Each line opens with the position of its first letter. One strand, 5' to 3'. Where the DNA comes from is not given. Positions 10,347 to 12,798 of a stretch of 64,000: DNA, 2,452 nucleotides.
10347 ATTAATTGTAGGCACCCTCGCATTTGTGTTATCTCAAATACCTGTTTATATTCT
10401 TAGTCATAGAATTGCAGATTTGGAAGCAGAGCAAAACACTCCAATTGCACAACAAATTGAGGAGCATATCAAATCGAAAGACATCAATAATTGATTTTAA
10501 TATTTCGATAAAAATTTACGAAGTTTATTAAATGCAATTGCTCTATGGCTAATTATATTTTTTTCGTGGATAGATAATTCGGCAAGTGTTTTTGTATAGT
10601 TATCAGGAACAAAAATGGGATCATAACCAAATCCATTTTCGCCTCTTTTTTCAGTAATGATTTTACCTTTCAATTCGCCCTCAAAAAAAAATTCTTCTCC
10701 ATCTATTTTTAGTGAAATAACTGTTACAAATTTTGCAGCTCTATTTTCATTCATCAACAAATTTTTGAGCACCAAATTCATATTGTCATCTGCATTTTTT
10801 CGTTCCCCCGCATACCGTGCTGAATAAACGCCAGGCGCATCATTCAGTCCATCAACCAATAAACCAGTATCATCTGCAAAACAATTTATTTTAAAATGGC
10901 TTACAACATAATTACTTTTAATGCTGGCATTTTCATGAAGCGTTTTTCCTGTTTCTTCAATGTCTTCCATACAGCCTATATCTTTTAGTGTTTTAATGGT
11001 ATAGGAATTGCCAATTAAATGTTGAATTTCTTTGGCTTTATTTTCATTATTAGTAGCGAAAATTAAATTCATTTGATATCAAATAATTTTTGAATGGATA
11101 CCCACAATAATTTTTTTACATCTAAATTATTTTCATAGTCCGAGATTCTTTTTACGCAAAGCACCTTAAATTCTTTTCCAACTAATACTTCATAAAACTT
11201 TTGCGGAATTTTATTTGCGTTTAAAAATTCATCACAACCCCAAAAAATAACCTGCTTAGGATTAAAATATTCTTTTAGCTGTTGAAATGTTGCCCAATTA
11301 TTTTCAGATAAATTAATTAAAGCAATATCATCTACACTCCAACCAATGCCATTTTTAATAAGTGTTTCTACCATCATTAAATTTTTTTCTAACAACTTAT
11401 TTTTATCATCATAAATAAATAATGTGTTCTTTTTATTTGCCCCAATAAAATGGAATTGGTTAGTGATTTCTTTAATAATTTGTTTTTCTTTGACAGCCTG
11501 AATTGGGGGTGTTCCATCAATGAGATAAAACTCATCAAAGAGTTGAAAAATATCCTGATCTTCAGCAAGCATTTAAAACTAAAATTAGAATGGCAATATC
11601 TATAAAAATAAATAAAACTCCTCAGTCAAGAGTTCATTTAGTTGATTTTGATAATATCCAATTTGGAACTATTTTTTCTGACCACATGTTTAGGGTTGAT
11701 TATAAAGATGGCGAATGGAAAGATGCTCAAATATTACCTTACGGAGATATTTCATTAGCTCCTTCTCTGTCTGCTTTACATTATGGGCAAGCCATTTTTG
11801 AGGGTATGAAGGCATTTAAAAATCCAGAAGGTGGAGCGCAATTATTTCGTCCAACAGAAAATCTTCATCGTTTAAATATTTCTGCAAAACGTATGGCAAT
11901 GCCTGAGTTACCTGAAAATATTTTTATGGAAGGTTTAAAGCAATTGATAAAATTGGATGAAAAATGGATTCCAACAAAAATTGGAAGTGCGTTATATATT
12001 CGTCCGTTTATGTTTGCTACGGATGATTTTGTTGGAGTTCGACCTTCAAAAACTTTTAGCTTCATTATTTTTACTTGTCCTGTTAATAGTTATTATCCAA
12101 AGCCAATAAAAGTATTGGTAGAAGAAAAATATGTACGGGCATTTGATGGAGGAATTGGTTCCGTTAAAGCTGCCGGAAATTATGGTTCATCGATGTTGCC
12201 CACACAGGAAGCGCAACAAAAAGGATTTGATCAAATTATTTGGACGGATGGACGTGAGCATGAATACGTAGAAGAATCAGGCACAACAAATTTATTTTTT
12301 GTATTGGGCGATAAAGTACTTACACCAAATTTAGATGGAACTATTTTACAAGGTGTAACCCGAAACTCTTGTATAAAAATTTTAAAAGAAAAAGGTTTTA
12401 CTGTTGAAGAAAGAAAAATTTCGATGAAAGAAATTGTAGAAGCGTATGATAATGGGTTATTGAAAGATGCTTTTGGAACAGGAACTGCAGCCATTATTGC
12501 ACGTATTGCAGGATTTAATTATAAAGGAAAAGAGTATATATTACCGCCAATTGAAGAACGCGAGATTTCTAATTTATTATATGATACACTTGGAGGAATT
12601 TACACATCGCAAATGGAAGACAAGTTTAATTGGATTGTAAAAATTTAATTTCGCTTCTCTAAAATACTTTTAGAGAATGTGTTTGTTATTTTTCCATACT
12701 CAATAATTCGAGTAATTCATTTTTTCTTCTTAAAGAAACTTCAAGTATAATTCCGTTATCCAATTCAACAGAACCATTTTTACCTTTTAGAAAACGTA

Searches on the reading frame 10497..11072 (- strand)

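Call 3: search_protein_families(library=pfam, proteins=[window:10497-11072:-])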
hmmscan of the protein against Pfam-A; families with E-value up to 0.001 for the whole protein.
window:10497-11072:- (191 aa): 1 family
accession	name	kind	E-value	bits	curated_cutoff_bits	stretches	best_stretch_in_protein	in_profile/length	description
PF01725.21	Ham1p_like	-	6.4e-64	215.7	22.5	1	3-187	1-186/186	Ham1 family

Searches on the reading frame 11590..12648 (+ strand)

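Call 3: search_protein_families(library=pfam, proteins=[window:11590-12648:+])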
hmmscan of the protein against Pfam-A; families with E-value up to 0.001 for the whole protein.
window:11590-12648:+ (352 aa): 1 family
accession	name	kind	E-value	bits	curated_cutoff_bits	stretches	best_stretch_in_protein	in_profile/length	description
PF01063.24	Aminotran_4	-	9.3e-31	107.8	28.5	1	69-285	2-205/223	Amino-transferase class IV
